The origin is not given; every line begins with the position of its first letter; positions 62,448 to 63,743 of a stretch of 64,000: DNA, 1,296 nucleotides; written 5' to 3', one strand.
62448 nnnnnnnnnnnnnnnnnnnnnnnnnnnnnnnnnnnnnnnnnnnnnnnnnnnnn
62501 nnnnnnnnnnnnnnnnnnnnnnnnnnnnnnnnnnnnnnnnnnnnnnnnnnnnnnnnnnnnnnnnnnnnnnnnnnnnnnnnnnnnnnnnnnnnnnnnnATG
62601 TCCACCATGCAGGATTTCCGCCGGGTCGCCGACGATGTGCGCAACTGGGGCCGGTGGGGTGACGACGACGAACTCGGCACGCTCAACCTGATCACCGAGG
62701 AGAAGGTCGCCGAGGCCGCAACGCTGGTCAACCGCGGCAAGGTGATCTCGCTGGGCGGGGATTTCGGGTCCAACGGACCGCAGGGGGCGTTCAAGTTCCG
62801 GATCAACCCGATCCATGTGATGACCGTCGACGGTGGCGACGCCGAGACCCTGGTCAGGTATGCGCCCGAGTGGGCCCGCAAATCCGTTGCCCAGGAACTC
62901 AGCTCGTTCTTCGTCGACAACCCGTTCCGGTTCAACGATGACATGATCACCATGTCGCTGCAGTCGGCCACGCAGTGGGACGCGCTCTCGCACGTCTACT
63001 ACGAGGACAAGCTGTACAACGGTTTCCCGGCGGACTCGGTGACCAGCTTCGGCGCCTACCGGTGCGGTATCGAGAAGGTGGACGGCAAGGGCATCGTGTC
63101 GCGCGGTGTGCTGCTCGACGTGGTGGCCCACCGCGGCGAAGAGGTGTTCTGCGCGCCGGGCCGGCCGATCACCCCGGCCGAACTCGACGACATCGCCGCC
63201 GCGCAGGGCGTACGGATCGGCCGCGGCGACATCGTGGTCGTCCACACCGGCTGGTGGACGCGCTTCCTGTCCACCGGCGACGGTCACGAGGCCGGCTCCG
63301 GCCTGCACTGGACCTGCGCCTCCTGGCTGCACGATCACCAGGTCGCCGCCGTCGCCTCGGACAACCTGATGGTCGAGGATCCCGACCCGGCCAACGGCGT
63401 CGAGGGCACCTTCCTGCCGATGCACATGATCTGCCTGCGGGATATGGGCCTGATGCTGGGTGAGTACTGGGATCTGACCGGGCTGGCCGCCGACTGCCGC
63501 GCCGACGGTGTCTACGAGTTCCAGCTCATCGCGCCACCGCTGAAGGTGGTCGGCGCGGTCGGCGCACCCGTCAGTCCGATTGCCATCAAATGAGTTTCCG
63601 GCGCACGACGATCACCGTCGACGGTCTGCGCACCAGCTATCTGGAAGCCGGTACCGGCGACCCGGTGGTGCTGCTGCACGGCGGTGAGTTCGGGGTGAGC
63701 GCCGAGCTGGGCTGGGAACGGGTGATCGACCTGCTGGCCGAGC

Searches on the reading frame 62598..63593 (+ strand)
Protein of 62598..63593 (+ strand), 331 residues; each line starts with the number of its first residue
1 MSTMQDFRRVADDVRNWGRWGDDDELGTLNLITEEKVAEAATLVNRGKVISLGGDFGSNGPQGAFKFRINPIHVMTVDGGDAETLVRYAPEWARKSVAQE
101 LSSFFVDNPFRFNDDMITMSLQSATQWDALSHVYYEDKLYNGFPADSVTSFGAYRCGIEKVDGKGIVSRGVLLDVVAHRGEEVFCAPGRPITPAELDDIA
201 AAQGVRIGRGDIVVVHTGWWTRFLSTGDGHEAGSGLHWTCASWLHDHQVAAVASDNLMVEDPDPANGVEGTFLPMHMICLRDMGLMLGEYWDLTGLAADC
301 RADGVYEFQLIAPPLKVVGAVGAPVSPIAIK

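Call 100: find_encoding_contigs(protein=window:62598-63593:+, flank=10000, max_places=2)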
Protein window:62598-63593:+ (331 aa): 5 contigs read that carry it; 2 places shown.
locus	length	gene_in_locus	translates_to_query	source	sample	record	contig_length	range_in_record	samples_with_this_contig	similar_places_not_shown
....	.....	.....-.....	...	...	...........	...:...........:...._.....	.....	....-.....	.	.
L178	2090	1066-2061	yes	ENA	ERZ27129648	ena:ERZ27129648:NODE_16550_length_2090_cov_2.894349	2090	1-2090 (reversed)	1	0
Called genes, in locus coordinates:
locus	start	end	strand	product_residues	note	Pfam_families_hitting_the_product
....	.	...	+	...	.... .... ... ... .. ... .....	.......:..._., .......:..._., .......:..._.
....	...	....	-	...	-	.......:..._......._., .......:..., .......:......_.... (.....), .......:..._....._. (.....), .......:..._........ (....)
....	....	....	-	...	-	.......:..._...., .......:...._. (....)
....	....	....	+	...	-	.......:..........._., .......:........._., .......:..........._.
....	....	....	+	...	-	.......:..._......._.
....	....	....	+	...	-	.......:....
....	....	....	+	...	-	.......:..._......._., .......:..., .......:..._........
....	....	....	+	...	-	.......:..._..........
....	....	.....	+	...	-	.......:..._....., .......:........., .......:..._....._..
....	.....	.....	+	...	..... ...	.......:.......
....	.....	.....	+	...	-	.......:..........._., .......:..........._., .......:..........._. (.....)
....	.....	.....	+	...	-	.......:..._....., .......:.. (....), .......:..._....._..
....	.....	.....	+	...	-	?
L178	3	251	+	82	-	?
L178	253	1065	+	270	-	PF00106:adh_short, PF01370:Epimerase, PF13561:adh_short_C2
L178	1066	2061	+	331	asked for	PF04199:Cyclase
